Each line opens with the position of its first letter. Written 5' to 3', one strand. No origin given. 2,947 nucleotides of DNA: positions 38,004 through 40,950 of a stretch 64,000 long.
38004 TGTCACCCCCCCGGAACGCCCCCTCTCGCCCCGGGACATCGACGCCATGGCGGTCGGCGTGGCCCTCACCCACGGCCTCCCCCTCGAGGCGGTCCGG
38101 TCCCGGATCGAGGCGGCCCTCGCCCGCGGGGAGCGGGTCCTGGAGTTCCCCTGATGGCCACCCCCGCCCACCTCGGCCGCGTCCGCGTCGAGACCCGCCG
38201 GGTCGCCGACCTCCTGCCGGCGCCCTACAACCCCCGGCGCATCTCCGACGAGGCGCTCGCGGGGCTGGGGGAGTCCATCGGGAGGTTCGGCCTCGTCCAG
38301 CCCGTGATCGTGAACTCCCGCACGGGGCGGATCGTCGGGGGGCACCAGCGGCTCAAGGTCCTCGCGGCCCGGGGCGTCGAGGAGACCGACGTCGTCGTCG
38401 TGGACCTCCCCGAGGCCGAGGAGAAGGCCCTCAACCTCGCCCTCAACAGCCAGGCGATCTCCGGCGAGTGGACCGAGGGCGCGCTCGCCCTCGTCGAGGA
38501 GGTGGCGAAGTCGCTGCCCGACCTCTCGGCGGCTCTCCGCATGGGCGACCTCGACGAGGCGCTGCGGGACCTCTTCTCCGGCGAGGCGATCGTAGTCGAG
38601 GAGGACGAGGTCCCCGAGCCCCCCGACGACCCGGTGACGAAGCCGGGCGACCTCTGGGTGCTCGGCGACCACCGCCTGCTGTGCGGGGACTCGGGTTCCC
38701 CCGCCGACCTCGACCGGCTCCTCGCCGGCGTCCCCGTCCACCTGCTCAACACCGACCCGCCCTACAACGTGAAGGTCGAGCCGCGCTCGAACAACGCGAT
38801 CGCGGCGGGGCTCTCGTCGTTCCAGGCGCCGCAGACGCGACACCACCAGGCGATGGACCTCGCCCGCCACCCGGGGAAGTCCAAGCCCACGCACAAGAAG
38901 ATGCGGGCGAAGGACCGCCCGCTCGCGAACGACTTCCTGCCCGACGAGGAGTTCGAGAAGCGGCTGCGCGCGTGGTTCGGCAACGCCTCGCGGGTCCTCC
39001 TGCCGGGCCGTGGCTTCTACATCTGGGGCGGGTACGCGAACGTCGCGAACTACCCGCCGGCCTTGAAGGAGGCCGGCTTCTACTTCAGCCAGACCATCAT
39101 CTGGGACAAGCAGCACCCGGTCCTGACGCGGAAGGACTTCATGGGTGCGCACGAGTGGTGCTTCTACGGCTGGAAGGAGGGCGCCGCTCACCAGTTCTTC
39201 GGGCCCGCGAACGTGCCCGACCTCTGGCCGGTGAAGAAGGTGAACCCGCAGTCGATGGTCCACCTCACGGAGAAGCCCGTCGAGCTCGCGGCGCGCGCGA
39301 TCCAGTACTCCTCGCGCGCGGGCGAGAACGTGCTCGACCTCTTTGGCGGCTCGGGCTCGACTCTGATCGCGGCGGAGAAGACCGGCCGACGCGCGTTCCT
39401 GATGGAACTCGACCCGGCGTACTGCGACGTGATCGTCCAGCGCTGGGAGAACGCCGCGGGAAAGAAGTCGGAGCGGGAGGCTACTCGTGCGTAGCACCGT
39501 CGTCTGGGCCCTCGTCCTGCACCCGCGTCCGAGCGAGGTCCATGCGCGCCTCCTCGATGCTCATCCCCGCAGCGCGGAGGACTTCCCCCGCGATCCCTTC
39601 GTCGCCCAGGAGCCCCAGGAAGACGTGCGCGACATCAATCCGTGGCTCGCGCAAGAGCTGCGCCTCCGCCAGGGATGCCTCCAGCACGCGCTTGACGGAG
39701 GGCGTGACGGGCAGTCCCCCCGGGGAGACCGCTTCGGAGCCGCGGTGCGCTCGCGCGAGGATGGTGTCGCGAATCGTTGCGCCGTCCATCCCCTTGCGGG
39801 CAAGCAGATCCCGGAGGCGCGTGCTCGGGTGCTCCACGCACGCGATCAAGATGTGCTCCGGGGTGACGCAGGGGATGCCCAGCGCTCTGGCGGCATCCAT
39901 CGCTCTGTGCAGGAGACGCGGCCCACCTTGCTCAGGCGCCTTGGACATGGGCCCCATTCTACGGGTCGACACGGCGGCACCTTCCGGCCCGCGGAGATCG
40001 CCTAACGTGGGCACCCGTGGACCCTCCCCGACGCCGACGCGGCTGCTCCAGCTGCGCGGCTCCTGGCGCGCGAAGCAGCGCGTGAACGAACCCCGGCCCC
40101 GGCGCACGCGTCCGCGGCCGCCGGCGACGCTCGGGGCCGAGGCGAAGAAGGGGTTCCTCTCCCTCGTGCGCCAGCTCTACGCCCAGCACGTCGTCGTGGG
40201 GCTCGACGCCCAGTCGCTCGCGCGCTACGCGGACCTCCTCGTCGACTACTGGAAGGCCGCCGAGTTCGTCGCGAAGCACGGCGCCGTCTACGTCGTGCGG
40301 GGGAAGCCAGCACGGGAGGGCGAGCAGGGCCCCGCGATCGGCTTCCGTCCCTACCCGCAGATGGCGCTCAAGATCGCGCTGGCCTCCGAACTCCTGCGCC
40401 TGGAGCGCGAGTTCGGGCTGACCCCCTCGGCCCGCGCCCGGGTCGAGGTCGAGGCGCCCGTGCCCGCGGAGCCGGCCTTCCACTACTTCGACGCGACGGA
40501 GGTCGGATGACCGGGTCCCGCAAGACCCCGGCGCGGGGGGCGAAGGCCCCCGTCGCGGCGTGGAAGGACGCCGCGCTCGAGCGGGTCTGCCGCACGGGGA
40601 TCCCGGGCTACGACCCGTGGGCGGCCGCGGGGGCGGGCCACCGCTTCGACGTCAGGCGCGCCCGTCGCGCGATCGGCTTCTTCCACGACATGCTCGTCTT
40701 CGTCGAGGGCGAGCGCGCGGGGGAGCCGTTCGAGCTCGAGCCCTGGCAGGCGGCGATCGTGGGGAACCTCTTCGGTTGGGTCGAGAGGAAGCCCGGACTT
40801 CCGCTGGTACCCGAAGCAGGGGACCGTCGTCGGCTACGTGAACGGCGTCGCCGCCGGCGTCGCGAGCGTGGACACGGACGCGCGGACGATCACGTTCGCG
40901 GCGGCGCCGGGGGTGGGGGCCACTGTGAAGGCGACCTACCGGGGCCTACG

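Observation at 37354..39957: HNH endonuclease, ParB-N/methyltransferase fusion and Clp_N protein module with an internal 340-bp duplication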

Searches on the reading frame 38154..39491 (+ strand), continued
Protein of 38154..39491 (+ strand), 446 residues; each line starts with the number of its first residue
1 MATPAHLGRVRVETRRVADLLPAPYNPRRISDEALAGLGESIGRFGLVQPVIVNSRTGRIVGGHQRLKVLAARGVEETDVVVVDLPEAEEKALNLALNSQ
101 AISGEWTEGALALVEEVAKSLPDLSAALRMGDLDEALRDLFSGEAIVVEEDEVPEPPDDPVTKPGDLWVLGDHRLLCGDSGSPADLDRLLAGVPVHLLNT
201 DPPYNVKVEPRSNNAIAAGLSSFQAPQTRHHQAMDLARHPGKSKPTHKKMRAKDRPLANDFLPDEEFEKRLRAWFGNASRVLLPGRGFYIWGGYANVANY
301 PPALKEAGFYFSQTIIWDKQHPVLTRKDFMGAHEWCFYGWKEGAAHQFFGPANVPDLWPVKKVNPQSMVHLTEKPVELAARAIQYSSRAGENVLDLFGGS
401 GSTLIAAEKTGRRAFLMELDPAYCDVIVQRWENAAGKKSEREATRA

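Call 38: search_protein_families(library=padloc, proteins=[window:38154-39491:+], max_evalue=0.001)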
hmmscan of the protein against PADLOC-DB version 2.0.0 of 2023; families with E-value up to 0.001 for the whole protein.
window:38154-39491:+ (446 aa): 48 families (the best 25 are shown)
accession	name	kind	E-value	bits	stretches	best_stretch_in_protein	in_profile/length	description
PDLC03229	MTase_II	-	4.4e-97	323.6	2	247-443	217-412/436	Type II methyltransferase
PDLC03371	MTase_II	-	6.1e-28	96.1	1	195-436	30-257/260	Type II methyltransferase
PDLC03216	MTase_II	-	4.7e-17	60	2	368-440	192-264/364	Type II methyltransferase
PDLC03299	MTase_II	-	1.9e-16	58.4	1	351-433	177-259/296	Type II methyltransferase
PDLC03738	oMTase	-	2.5e-15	54.1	2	367-433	201-267/376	orphan methyltransferase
PDLC03265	MTase_II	-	2.8e-15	54.6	1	355-432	252-329/333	Type II methyltransferase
PDLC03353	MTase_II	-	4.5e-14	50.6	1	356-431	174-250/260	Type II methyltransferase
PDLC03228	MTase_II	-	2.2e-13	48.6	1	291-431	71-205/227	Type II methyltransferase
PDLC03387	MTase_II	-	1.3e-12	45.5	1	303-441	134-285/289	Type II methyltransferase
PDLC03320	MTase_II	-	3.9e-12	43.9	1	353-441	193-284/289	Type II methyltransferase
PDLC03321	MTase_II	-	2e-11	41.6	1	272-432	86-243/245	Type II methyltransferase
PDLC03300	MTase_II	-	4.2e-11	40.4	1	370-440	215-285/302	Type II methyltransferase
PDLC03296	MTase_II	-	1.1e-10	39.3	1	266-348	67-149/336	Type II methyltransferase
PDLC03308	MTase_II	-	1.2e-10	39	1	278-438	239-402/419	Type II methyltransferase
PDLC03350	MTase_II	-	1.3e-10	39.2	1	358-437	222-301/312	Type II methyltransferase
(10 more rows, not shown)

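Call 47: search_solved_structures(query=window:38154-39491:+, max_evalue=0.001, show_alignments=1)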
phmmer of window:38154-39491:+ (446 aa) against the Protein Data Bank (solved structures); distinct sequences matched with E-value up to 0.001: 17.
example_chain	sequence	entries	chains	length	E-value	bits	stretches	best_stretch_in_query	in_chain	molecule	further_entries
6pbd_A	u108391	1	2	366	1.1e-10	44.3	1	260-345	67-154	Modification methylase CcrMI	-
6sdk_A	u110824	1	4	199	1.3e-09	40.7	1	12-100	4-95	Stage 0 sporulation protein J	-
2zie_A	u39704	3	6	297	1.2e-08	37.6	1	370-432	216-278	Putative modification methylase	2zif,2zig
8urk_A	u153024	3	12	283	1.5e-08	37.3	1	353-431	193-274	Methyltransferase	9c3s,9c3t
9c3u_A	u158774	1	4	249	1.5e-08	37.2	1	353-430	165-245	Methyltransferase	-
4umk_A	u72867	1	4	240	1.4e-07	34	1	14-98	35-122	PROBABLE CHROMOSOME-PARTITIONING PROTEIN PARB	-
1g60_A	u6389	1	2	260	1.1e-06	31.1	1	362-423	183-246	Adenine-specific Methyltransferase MboIIA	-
5hfj_A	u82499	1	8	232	2.3e-06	30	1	270-425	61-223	Adenine specific DNA methyltransferase (DpnA)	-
5hek_A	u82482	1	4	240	2.5e-06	29.9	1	270-425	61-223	Adenine specific DNA methyltransferase (DpnA)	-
1vz0_A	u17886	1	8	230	3.1e-06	29.6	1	17-101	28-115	Chromosome-partitioning protein Spo0J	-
1eg2_A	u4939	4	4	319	4e-05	26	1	353-424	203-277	MODIFICATION METHYLASE RSRI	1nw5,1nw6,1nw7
1nw8_A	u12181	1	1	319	5e-05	25.6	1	353-424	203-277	MODIFICATION METHYLASE RSRI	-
8s9m_A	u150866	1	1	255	8.2e-05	24.9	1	260-432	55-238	DNA cytosine-N4 methyltransferase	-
8s9n_A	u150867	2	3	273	0.0001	24.7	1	260-432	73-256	DNA cytosine-N4 methyltransferase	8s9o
7bnk_A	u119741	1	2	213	0.00021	23.6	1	27-118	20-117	ParB family protein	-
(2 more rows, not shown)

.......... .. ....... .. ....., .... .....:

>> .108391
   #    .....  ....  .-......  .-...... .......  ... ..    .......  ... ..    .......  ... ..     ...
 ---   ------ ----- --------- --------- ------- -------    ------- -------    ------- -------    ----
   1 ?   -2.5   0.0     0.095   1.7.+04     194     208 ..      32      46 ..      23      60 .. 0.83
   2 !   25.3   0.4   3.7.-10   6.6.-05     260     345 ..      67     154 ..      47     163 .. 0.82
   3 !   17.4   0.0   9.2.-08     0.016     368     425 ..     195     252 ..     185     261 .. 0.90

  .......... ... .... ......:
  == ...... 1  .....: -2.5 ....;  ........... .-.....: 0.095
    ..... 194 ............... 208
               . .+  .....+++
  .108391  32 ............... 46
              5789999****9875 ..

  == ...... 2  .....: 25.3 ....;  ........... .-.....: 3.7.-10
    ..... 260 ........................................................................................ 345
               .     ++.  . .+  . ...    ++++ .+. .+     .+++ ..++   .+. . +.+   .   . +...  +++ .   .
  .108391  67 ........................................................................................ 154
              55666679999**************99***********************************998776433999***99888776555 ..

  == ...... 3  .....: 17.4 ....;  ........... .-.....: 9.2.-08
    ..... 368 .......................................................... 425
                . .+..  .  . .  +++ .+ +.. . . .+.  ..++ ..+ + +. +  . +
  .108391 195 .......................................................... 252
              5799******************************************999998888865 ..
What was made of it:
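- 38154..39494 (+): ParB_N (NTP-binding fold, GGHQR at residues 62-66) fused to a beta-class N6-adenine-type DNA methyltransferase. DPPY lies at 38754-38765 and FGGSG at about 39336-39362. The gene is intact. CcrM and Spo0J are the nearest solved structures (call 47).
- On Phage ParB_N–N6_N4 methyltransferase (phrog_498): DPPY at 201-204 and FGGSG at 397-401 align to the CcrM motifs (call 47).
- Closest known: CcrM and other beta-class N6-adenine methyltransferases. Same: The DPPY and SAM-binding motifs align (call 47).
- Checked: Both align to CcrM motifs IV and I (call 47).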

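Call 57: find_related_loci(query=window:38154-39491:+, collection=viral_contigs, flank=6000)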
Query window:38154-39491:+ (446 aa) in viral_contigs; peptide patterns used: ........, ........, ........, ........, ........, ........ (x = any residue, [..] = any of these).
460 stretches matched a pattern; 456 encode a relative of the query (tblastn E <= 1e-3); the best 80 are kept; 80 distinct loci.
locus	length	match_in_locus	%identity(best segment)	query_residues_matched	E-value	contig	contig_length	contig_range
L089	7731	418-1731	85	1-436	0e+0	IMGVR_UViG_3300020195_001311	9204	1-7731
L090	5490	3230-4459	69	17-431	0e+0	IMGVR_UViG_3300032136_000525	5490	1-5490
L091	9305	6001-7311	63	2-443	6e-178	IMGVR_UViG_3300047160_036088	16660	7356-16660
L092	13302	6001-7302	62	3-439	1e-176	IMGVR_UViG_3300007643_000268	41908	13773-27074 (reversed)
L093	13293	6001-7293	62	10-443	2e-175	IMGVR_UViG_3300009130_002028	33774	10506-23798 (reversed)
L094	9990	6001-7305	62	4-441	7e-175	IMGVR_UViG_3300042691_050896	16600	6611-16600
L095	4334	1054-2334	63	10-437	4e-180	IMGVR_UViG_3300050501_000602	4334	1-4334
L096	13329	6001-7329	61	10-441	9e-174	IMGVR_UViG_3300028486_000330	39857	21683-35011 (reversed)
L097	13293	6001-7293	61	10-443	4e-173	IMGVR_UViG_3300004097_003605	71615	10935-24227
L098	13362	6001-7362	61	10-441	2e-173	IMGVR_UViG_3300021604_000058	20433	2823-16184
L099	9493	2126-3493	61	10-443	5e-173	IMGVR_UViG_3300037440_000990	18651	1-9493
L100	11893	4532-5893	61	10-441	1e-172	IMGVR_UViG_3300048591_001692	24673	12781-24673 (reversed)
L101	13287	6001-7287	62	10-441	1e-172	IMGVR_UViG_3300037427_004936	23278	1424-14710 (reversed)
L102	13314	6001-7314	62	10-441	4e-172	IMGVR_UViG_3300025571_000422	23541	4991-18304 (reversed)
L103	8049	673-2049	60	5-441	2e-172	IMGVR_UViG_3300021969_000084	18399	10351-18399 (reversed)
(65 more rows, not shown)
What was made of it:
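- On Phage ParB_N–N6_N4 methyltransferase (phrog_498): 456 IMG/VR loci (call 57).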

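Call 69: search_protein_families(library=ncbifam, proteins=[window:38154-39491:+], max_evalue=0.001)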
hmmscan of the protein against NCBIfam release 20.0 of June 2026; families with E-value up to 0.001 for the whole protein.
window:38154-39491:+ (446 aa): 6 families
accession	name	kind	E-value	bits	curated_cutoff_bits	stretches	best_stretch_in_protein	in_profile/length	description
NF050803.1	DnaMtaseCcrMCaul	equivalog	2.5e-16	59.5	830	2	366-437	182-253/350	adenine-specific DNA-methyltransferase CcrM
NF010253.0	PRK13699.1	subfamily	2.9e-12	46.8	244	1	293-431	73-205/226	DNA methyltransferase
TIGR04285.1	nucleoid_noc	exception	1.2e-09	37.9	315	1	15-100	5-93/255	nucleoid occlusion protein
TIGR00180.1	parB_part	domain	6.3e-08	32.6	58.45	1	17-101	10-100/186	ParB/RepB/Spo0J family partition protein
NF008572.0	PRK11524.1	equivalog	7.9e-08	31.8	292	1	351-435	176-260/294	adenine-specific DNA-methyltransferase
NF001790.0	PRK00517.3-3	equivalog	0.00098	18.6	269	0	377-435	110-166/262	50S ribosomal protein L11 methyltransferase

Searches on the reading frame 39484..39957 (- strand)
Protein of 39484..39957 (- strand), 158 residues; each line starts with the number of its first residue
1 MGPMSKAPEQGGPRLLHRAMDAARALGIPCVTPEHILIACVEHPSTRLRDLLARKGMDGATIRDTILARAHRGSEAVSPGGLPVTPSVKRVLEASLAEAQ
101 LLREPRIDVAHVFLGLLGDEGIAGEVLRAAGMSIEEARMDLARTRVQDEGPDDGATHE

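Call 13: search_protein_families(library=pfam, proteins=[window:39484-39957:-], max_evalue=0.01)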
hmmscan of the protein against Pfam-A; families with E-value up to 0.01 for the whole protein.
window:39484-39957:- (158 aa): 1 family
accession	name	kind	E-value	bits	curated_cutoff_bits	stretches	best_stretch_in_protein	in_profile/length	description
PF02861.25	Clp_N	-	3.3e-12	46.8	20.7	2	97-141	3-48/53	Clp amino terminal domain, pathogenicity island component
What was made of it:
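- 39481..39948 (-): Stand-alone Clp_N-domain protein (155 aa). It is a moron inserted at the MTase/TerS junction. PF02861 (call 13).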

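Call 14: search_protein_families(library=phrogs, proteins=[window:39484-39957:-], max_evalue=0.001)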
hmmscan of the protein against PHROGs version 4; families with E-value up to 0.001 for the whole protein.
window:39484-39957:- (158 aa): 1 family
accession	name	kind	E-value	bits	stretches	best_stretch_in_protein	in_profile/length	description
phrog_35667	-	unknown function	7e-05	23.5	1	19-138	26-145/235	-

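Call 38: search_protein_families(library=padloc, proteins=[window:39484-39948:-], max_evalue=0.001)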
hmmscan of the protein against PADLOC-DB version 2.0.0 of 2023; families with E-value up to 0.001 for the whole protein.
window:39484-39948:- (155 aa): 0 families

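Call 39: find_homologous_proteins(query=window:39484-39948:-, max_evalue=0.001)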
Query window:39484-39948:- (155 aa): 2 proteins with E <= 0.001 among 404 candidates.
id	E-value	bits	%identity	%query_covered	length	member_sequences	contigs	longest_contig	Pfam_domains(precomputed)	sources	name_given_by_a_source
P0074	8.8e-82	291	100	90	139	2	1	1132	PF02861.26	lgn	-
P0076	5.5e-51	191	74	81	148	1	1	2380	PF02861.26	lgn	-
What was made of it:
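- Tried and rejected: The word-indexed protein search gave only two close homologues (call 39).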

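Call 40: search_dna_similar(query=window:39484-39948:-, collection=phages, mode=protein, max_rows=15, max_evalue=0.001)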
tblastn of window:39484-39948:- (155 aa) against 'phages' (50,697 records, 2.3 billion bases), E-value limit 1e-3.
No match.
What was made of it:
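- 39481..39948 (-): No match in the phage collection (call 40).
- Tried and rejected: No match (call 40).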

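Call 41: find_encoding_contigs(protein=P0076, flank=3000, max_places=2)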
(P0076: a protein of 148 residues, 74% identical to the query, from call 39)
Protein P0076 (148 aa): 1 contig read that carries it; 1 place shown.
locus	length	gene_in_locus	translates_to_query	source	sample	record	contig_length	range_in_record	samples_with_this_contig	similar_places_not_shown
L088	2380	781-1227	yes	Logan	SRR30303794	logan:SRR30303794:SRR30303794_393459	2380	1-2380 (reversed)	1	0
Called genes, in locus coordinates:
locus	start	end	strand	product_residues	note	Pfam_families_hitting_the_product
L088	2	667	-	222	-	?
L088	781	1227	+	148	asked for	PF02861:Clp_N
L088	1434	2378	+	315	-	?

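Call 69: search_protein_families(library=ncbifam, proteins=[window:39484-39948:-], max_evalue=0.001)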
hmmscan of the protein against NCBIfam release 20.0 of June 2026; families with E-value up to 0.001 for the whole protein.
window:39484-39948:- (155 aa): 3 families
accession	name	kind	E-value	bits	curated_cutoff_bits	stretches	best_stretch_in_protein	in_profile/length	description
TIGR03346.1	chaperone_ClpB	equivalog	8.7e-06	24.3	1232.1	1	13-144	9-141/853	ATP-dependent chaperone ClpB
NF033606.1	heat_AAA_ClpK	exception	1.4e-05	23.1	1900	1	11-151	118-254/949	heat shock survival AAA family ATPase ClpK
NF033607.0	disagg_AAA_ClpG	exception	0.00062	17.8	1900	1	12-151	96-233/932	AAA family protein disaggregase ClpG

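Call 75: search_protein_representatives(protein=window:39484-39948:-)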
Query: 155 residues. Proteins with E-value up to 0.001 (for the whole library): 8792; up to 1e-10: 602; up to 1e-30: 8. The best 150 are listed.
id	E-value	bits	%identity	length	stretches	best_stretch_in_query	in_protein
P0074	2.8e-82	290.6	100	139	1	17-155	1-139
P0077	1.7e-42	161.5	35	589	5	25-152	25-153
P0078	3.3e-38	147.7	35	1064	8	11-137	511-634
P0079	9.0e-37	143.0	34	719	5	17-149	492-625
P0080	3.4e-33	131.4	29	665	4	13-137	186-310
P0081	1.4e-31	126.2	30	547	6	28-147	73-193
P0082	2.3e-31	125.4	31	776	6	12-139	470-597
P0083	5.2e-31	124.3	32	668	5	20-139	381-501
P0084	1.1e-29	120.0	31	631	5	10-148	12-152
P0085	4.1e-29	118.1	30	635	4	14-138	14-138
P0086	5.4e-29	117.8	29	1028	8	11-113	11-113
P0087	3.4e-27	111.9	33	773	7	63-149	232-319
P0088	6.5e-27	111.0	31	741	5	23-151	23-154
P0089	9.1e-27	110.5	29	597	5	26-148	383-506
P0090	9.1e-26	107.3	33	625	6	16-140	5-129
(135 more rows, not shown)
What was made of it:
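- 39481..39948 (-): 8792 distant Clp_N relatives (call 75).
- Tried and rejected: The exhaustive search gave 8792 distant, mostly multi-repeat Clp_N proteins, which says nothing about function (call 75).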

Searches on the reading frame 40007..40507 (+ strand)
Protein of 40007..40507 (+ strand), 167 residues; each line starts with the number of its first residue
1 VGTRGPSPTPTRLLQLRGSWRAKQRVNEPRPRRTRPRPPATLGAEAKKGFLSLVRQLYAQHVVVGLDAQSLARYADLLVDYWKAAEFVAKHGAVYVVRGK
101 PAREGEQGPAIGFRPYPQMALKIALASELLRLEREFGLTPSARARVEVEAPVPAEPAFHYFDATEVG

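Call 13: search_protein_families(library=pfam, proteins=[window:40082-40507:+], max_evalue=0.01)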
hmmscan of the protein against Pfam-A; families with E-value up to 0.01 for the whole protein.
window:40082-40507:+ (142 aa): 1 family
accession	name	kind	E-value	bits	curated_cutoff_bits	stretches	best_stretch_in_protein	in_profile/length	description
PF05119.17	Terminase_4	-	5.6e-14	52.8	24.7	1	21-125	1-95/98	Phage terminase, small subunit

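Call 14: search_protein_families(library=phrogs, proteins=[window:40082-40507:+], max_evalue=0.001)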
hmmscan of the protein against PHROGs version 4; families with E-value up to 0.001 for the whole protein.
window:40082-40507:+ (142 aa): 2 families
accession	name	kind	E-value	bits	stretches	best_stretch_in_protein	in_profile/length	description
phrog_83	-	head and packaging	9.6e-19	68.8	1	9-128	80-188/246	terminase small subunit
phrog_20620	-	head and packaging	0.00064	21.1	0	47-122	5-69/89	terminase small subunit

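Call 69: search_protein_families(library=ncbifam, proteins=[window:40007-40507:+], max_evalue=0.001)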
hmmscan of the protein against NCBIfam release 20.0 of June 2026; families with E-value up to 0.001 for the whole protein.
window:40007-40507:+ (167 aa): 1 family
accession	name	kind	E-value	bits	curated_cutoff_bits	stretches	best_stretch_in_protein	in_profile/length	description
TIGR01558.1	sm_term_P27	equivalog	2.4e-11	43.6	45.6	1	37-150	1-103/116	phage terminase small subunit P27 family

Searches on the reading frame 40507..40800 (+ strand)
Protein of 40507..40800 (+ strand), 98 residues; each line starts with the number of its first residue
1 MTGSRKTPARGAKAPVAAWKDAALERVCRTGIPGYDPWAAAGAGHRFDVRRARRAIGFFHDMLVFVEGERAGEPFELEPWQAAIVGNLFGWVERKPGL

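Call 13: search_protein_families(library=pfam, proteins=[window:40507-40800:+], max_evalue=0.01)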
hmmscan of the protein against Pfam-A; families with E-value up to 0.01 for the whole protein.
window:40507-40800:+ (98 aa): 0 families

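Call 14: search_protein_families(library=phrogs, proteins=[window:40507-40800:+], max_evalue=0.001)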
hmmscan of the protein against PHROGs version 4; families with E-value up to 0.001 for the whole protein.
window:40507-40800:+ (98 aa): 3 families
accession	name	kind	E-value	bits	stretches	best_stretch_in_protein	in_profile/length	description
phrog_10517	-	head and packaging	2.7e-10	41.2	1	45-95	76-124/207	terminase large subunit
phrog_9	-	head and packaging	2.5e-09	37.5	1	32-93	176-218/812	terminase large subunit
phrog_4914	-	head and packaging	2e-07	31.8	1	46-95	50-99/213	terminase large subunit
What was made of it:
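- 40507..40800 (+): Large terminase, first ~98 codons only. The remainder is deleted. phrog_10517 and phrog_9 (call 14).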
